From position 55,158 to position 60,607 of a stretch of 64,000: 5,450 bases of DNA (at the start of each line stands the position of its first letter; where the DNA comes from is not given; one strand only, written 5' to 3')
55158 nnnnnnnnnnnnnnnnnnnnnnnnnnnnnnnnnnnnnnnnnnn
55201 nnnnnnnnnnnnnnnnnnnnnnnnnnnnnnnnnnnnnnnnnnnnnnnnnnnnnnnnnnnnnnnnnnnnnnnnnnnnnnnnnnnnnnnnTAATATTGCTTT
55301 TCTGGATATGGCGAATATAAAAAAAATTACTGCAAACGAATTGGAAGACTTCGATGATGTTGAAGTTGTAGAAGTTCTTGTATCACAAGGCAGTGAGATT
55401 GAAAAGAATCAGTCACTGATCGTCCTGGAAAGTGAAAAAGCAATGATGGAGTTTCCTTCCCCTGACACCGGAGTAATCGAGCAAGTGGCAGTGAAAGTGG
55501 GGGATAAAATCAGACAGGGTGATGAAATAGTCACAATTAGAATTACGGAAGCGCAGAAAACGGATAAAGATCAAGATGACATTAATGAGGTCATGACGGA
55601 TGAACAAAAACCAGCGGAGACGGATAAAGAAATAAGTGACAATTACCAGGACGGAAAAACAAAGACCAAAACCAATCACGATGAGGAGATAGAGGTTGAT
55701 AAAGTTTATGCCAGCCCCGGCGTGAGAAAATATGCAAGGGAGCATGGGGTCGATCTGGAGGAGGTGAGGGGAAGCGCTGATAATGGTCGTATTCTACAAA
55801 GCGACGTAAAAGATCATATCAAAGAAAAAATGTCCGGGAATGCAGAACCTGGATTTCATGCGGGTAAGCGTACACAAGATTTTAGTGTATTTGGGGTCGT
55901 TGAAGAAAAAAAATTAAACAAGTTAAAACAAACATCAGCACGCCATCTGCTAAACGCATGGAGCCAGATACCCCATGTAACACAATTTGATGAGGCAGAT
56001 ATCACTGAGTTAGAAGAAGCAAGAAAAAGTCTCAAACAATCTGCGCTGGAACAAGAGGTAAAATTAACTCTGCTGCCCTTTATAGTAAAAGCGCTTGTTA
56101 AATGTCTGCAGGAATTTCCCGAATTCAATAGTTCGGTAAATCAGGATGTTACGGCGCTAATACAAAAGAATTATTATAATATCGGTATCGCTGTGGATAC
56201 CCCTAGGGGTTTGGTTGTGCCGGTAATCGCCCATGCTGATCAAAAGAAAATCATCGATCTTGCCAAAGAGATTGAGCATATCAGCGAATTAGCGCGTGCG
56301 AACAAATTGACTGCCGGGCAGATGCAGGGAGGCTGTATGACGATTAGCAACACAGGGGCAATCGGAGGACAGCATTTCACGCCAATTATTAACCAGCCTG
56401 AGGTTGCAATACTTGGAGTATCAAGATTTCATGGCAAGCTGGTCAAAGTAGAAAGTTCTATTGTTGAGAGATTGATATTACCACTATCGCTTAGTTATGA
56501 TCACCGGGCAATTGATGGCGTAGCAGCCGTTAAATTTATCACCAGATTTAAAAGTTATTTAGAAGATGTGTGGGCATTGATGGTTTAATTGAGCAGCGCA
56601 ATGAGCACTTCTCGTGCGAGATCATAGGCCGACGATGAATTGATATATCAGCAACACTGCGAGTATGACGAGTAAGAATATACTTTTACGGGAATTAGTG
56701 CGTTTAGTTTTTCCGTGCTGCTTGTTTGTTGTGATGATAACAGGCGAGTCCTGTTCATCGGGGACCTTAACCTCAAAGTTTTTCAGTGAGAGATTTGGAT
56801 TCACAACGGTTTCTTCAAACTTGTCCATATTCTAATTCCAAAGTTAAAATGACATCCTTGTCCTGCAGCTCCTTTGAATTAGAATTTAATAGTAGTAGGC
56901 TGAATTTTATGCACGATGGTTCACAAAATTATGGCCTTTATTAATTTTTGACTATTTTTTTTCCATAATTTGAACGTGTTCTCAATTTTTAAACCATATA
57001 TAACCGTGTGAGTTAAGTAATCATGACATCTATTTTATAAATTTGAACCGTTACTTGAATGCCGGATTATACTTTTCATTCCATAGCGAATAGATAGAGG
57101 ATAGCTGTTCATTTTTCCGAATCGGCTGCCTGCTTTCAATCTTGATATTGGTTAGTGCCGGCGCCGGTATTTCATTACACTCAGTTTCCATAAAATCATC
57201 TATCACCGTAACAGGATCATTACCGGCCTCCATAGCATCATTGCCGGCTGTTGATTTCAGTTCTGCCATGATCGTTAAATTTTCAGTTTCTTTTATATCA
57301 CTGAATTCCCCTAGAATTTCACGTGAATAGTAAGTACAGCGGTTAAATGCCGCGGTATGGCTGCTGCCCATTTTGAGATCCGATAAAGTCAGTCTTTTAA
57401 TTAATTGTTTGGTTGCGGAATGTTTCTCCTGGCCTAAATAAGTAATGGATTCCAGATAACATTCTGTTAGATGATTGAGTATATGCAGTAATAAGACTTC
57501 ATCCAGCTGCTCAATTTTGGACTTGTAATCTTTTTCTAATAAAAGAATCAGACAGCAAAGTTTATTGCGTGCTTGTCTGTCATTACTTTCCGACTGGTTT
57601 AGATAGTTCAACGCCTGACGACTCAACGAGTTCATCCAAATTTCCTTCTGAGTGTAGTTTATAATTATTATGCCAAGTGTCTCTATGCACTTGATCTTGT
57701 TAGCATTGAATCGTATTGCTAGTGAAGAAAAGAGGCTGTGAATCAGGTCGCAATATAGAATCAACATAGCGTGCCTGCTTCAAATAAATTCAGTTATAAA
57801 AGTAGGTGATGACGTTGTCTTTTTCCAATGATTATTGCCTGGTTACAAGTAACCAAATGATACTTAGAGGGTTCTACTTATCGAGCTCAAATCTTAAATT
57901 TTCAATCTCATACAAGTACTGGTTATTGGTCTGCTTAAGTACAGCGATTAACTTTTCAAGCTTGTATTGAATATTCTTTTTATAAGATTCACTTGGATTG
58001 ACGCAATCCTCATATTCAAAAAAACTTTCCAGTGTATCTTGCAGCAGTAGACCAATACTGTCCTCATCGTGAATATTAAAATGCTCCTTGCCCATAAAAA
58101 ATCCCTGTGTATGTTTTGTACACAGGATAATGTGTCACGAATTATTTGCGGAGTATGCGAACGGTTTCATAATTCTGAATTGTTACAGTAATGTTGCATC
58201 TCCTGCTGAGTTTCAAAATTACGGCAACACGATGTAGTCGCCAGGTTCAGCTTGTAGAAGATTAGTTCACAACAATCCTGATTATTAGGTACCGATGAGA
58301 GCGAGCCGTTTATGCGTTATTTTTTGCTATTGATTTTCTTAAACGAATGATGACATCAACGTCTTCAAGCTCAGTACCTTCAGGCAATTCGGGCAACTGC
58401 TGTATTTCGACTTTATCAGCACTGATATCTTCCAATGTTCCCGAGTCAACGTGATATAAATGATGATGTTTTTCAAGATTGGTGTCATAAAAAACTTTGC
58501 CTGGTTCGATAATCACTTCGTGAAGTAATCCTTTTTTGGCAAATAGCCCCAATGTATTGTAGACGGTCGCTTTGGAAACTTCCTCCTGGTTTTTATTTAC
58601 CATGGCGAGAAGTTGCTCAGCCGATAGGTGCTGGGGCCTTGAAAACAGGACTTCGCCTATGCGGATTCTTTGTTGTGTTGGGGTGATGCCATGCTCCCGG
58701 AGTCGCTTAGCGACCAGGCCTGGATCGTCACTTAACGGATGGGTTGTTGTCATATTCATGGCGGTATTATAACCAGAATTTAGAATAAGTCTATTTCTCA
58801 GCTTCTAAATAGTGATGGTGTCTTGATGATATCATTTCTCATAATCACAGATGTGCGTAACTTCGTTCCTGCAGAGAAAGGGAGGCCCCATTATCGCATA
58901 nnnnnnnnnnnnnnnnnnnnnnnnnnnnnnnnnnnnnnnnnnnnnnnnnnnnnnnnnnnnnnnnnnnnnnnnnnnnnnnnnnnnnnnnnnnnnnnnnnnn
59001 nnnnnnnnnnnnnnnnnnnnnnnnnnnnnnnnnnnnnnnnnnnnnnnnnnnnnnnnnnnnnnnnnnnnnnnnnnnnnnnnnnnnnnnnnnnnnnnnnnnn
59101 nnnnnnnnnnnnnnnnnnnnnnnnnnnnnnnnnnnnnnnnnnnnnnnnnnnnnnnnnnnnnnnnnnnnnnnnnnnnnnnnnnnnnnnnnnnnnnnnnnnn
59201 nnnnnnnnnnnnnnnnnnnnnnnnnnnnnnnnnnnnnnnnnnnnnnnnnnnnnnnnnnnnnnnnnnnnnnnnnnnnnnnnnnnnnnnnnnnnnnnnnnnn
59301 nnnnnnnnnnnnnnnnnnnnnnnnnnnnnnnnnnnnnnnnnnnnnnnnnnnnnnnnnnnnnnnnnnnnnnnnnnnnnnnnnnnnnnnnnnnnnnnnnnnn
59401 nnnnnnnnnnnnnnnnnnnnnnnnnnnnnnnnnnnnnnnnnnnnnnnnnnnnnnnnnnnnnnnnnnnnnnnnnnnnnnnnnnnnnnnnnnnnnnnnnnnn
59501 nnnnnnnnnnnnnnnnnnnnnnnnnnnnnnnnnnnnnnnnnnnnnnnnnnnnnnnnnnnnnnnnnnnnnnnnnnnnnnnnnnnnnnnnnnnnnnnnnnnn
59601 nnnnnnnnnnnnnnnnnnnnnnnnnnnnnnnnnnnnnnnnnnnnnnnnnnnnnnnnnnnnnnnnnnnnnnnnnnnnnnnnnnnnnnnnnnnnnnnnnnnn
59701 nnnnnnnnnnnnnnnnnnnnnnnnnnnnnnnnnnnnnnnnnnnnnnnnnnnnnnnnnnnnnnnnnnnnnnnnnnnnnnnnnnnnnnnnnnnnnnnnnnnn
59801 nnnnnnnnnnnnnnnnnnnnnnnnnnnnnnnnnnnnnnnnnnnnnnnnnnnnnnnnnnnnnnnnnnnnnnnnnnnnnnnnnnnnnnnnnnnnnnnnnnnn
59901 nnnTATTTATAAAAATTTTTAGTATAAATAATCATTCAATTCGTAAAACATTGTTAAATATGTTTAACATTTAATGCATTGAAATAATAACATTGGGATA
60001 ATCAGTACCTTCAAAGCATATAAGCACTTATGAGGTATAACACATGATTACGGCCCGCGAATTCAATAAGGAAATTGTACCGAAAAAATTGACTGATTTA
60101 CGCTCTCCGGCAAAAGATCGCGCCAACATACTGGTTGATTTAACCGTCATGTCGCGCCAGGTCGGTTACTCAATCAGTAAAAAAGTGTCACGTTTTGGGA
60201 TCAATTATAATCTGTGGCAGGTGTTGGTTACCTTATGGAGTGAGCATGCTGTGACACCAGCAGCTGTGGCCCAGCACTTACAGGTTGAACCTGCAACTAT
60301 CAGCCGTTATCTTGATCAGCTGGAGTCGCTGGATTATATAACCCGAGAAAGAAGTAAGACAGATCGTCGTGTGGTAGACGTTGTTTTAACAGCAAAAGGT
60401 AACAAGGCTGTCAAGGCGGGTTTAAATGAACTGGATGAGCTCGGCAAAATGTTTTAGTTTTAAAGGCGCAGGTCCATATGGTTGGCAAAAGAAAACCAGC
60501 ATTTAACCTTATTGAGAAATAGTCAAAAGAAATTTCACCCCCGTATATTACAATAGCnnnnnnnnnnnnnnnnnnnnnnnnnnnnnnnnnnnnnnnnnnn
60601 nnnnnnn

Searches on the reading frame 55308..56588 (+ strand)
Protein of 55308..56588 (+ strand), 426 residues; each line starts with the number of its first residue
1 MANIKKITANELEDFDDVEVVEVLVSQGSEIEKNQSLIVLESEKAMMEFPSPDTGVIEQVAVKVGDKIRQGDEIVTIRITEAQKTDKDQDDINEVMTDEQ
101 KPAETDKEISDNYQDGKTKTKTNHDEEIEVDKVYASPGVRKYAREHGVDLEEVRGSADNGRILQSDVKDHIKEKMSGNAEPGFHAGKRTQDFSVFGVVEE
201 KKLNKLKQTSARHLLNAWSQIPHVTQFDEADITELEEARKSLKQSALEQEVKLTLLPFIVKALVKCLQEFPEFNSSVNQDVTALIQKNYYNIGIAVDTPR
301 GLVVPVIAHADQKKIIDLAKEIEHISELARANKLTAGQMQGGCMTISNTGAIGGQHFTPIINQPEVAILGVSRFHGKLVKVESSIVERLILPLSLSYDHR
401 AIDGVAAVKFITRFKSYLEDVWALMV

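Call 4: search_protein_families(library=pfam, proteins=[window:55308-56588:+], max_evalue=1)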
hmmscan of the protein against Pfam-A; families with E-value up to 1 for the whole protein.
window:55308-56588:+ (426 aa): 7 families
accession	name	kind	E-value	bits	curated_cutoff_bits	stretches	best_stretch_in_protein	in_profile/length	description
PF00198.28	2-oxoacid_dh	-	9.4e-84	280.9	23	1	199-425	5-231/232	2-oxoacid dehydrogenases acyltransferase (catalytic domain)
PF00364.28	Biotin_lipoyl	-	1.8e-16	60.2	22.1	1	19-77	13-73/73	Biotin-requiring enzyme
PF02817.22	E3_binding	-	2.9e-13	50.2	23.7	1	133-168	1-36/36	e3 binding domain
PF01597.25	GCV_H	-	0.0033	17.8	22.2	1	17-66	32-80/122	Glycine cleavage H-protein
PF20223.3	DUF6582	-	0.0047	17.7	27.3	1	205-253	32-80/83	Family of unknown function (DUF6582)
PF13533.13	Biotin_lipoyl_2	-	0.019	15.2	29.8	1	55-77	9-31/32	Biotin-lipoyl like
PF16576.10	HlyD_D23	-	0.14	11.8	30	1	44-83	17-57/214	Barrel-sandwich domain of CusB or HlyD membrane-fusion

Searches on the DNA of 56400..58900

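Call 17: search_rna_families(source=window, start=56400, end=58900, threshold=evalue, max_evalue=1)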
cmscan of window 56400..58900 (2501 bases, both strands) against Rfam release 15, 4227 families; matches with E-value up to 1: 0.
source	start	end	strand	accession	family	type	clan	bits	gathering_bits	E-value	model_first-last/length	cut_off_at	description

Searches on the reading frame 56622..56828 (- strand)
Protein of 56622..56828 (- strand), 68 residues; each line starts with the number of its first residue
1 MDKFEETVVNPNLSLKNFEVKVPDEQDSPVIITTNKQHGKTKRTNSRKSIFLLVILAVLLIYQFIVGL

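Call 4: search_protein_families(library=pfam, proteins=[window:56622-56828:-], max_evalue=1)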
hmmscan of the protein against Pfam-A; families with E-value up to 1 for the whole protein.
window:56622-56828:- (68 aa): 0 families

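Call 5: search_protein_families(library=padloc, proteins=[window:56622-56828:-], max_evalue=1)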
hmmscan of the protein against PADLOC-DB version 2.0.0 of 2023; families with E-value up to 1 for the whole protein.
window:56622-56828:- (68 aa): 0 families

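Call 6: search_protein_families(library=ncbifam, proteins=[window:56622-56828:-], max_evalue=1)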
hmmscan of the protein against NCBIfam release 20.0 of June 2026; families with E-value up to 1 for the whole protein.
window:56622-56828:- (68 aa): 1 family
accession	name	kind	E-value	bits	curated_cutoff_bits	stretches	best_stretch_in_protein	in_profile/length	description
NF010008.0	PRK13481.1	equivalog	0.091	12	270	1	21-68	13-60/269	glycosyltransferase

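Call 7: search_protein_families(library=phrogs, proteins=[window:56622-56828:-], max_evalue=1)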
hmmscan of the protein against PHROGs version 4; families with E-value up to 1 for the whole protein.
window:56622-56828:- (68 aa): 0 families

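Call 48: find_homologous_proteins(query=window:56622-56828:-, max_evalue=1)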
Query window:56622-56828:- (68 aa): 3 proteins with E <= 1 among 3 candidates.
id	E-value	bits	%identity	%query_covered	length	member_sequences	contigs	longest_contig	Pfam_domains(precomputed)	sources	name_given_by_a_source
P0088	1.3e-35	137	99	100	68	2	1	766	-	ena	-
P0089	7.2e-31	122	87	100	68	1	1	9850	-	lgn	-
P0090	2.1e-10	58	52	93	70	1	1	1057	-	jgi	-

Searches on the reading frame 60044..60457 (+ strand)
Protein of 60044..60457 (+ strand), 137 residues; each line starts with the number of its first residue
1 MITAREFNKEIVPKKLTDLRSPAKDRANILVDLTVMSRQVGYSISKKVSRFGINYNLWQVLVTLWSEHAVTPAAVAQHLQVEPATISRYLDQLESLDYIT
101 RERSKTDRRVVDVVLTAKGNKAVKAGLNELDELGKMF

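Call 4: search_protein_families(library=pfam, proteins=[window:60044-60457:+], max_evalue=1)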
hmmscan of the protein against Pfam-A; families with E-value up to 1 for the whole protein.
window:60044-60457:+ (137 aa): 26 families (the best 25 are shown)
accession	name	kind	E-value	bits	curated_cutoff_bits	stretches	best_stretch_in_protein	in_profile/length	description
PF01047.28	MarR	-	7.4e-13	48.6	24.6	1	53-111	1-59/59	MarR family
PF22381.2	Staph_reg_Sar_Rot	-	2.9e-10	40.5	27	1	47-124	6-83/85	Transcriptional regulator SarA/Rot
PF12802.13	MarR_2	-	1.9e-09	38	27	1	52-109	2-60/61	MarR family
PF13463.12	HTH_27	-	9.1e-08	32.7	22.2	1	55-119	3-68/68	Winged helix DNA-binding domain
PF13601.12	HTH_34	-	2.1e-07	31.5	27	1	59-132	4-78/80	Winged helix DNA-binding domain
PF01978.25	TrmB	-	0.00026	21.2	25.6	1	50-106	3-59/68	Sugar-specific transcriptional regulator TrmB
PF09339.16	HTH_IclR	-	0.0016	18.6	22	1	69-102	18-51/52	IclR helix-turn-helix domain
PF01325.25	Fe_dep_repress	-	0.0026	18.4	26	1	66-102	19-55/60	Iron dependent repressor, N-terminal DNA binding domain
PF13412.12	HTH_24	-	0.0098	15.9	21.9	1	63-100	11-48/48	Winged helix-turn-helix DNA-binding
PF08220.18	HTH_DeoR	-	0.013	15.6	21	1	60-102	5-47/57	DeoR-like helix-turn-helix domain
PF25213.1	HVO_A0261_N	-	0.018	15.4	35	1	61-104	17-59/86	HVO_A0261 N-terminal domain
PF01022.26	HTH_5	-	0.021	15.1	22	1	76-100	22-46/47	Bacterial regulatory protein, arsR family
PF13545.12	HTH_Crp_2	-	0.022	15.2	27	1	71-103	24-57/70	Crp-like helix-turn-helix domain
PF13560.12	HTH_31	-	0.036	14.8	27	1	69-90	14-35/64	Helix-turn-helix domain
PF00126.33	HTH_1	-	0.041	14.3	26.6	1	73-95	17-39/60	Bacterial regulatory helix-turn-helix protein, lysR family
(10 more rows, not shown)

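Call 40: search_protein_families(library=ncbifam, proteins=[window:60044-60457:+], max_evalue=0.001)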
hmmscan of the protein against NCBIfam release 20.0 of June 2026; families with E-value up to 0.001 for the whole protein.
window:60044-60457:+ (137 aa): 18 families
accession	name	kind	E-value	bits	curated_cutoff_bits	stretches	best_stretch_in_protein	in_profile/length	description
NF050133.1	TransRegFabT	equivalog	6e-12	46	200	1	67-120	41-94/138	fatty acid biosynthesis transcriptional regulator FabT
NF045593.1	bilirub_TF_BilQ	equivalog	1e-10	41.4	125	1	44-125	19-100/135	bilirubin utilization transcriptional regulator BilQ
NF052638.1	TransRegOhrRVib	equivalog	1.1e-09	38.2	200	1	51-122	33-104/141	transcriptional regulator OhrR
NF053777.1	Saro0803TransReg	equivalog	2.7e-08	33.6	200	1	60-125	42-107/140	Saro_0803 family transcriptional regulator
TIGR01889.1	Staph_reg_Sar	paralog_domain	3.4e-07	30.5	62.6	1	50-132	20-106/109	staphylococcal accessory regulator family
TIGR02337.1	HpaR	equivalog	3.5e-07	30.1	121.2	1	52-126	25-99/130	homoprotocatechuate degradation operon regulator HpaR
NF008122.0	PRK10870.1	equivalog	3.9e-07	30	157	1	46-124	46-126/176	transcriptional repressor MprA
NF052438.1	TransRegRv0880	equivalog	1.1e-06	28.5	220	1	58-125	37-104/143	Rv0880 family HTH-type transcriptional regulator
NF008565.1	PRK11512.1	equivalog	1.7e-06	28.1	240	1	47-121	32-106/144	multiple antibiotic resistance transcriptional regulator MarR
TIGR01884.1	cas_HTH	subfamily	3.8e-06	26.4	60.2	1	49-109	136-196/202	CRISPR-associated CARF protein Csa3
NF002926.0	PRK03573.1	equivalog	1.1e-05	25.4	120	1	74-124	51-101/144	transcriptional regulator SlyA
NF053606.1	Sta1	subfamily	1.4e-05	25.1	80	1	51-108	16-73/100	Sta1 family transcriptional regulator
NF038251.1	AdcR_fam_Zn_TF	equivalog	2.2e-05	24.7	175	1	62-120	42-100/143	zinc-dependent MarR family transcriptional regulator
NF047395.1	TransRegLtdR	equivalog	6.9e-05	22.6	250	1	86-123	82-119/166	transcriptional regulator LdtR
NF040939.2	trans_reg_lrs14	equivalog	0.00017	21.6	90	1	53-107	19-74/103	Lrs14 family HTH-type transcriptional regulator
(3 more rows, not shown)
